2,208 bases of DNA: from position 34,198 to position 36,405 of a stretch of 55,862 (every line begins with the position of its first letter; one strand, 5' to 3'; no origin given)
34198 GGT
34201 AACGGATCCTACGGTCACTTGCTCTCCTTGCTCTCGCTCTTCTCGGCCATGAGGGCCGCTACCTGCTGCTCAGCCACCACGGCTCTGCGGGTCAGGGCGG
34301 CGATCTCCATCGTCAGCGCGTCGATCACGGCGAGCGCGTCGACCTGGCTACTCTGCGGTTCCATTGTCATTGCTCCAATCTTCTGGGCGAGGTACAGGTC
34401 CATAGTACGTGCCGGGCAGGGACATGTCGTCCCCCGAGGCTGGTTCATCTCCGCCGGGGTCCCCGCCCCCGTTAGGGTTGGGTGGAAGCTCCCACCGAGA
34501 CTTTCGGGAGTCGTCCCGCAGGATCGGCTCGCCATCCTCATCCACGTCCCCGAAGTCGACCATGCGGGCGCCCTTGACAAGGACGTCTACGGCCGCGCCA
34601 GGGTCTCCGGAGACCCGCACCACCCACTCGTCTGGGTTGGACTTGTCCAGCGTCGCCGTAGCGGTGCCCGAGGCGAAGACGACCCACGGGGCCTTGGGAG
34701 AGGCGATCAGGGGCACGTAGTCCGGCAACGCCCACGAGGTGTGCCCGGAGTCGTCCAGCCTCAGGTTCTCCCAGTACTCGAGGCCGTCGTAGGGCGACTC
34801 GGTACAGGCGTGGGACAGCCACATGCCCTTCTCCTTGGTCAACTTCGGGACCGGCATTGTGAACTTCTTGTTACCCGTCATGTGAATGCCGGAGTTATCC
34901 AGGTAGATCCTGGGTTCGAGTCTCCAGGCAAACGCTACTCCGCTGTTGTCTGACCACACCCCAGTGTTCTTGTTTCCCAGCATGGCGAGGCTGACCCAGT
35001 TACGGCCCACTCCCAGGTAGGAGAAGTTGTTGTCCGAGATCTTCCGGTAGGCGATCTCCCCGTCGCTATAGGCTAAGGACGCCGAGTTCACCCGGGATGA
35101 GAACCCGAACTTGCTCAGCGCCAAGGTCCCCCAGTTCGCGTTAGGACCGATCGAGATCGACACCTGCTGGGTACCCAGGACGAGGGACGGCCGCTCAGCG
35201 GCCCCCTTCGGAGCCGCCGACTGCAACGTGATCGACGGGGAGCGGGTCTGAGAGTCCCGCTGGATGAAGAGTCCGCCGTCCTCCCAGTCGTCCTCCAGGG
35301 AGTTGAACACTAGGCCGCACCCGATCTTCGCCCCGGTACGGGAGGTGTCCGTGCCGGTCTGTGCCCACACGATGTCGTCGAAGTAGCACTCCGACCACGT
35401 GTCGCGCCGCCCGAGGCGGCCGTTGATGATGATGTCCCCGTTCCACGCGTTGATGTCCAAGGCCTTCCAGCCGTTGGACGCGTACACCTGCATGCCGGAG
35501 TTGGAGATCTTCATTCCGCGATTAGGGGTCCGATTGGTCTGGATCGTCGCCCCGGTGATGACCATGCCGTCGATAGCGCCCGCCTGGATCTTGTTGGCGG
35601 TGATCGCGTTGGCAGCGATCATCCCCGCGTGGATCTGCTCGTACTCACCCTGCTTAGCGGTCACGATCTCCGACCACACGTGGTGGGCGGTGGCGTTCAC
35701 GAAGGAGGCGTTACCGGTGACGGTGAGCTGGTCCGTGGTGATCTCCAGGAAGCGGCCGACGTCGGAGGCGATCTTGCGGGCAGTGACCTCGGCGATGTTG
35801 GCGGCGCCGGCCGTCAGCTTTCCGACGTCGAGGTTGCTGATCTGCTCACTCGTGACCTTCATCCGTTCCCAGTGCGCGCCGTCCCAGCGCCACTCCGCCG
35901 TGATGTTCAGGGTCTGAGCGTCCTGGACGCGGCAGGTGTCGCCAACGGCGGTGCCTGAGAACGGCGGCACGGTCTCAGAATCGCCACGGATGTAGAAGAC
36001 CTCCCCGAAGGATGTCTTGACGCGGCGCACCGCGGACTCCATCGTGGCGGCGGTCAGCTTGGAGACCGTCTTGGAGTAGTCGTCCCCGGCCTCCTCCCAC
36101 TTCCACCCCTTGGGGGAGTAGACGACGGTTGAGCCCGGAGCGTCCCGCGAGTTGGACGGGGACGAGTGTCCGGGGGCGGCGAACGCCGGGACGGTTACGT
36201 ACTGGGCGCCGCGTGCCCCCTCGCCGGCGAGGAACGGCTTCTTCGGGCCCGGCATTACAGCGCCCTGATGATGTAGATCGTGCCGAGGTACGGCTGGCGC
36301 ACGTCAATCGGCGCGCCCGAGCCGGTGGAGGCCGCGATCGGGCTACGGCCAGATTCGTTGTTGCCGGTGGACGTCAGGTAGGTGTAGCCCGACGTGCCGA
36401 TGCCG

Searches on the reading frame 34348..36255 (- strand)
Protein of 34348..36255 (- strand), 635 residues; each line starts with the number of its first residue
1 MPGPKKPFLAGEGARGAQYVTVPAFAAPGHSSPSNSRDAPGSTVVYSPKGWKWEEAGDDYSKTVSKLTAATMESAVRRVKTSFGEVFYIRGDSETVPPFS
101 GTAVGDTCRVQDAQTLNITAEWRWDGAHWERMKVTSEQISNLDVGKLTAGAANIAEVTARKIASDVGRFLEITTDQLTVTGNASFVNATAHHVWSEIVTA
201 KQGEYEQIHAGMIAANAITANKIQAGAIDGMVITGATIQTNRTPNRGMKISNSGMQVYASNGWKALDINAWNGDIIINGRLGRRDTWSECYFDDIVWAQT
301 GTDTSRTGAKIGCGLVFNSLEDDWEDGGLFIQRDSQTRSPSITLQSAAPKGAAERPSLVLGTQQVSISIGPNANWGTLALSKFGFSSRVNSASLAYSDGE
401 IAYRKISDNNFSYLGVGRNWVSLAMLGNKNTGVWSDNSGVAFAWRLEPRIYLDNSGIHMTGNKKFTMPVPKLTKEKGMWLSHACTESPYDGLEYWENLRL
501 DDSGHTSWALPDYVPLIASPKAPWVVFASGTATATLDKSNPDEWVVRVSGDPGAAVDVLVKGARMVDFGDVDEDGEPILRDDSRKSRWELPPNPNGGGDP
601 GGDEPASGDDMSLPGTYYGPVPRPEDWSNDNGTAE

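Call 12: search_protein_families(library=phrogs, proteins=[window:34348-36255:-], max_evalue=0.00001)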
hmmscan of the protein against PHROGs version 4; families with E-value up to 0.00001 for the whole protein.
window:34348-36255:- (635 aa): 1 family
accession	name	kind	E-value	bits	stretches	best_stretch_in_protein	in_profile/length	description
phrog_31834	-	tail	1.1e-06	27.3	1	202-303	1416-1519/1704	tail protein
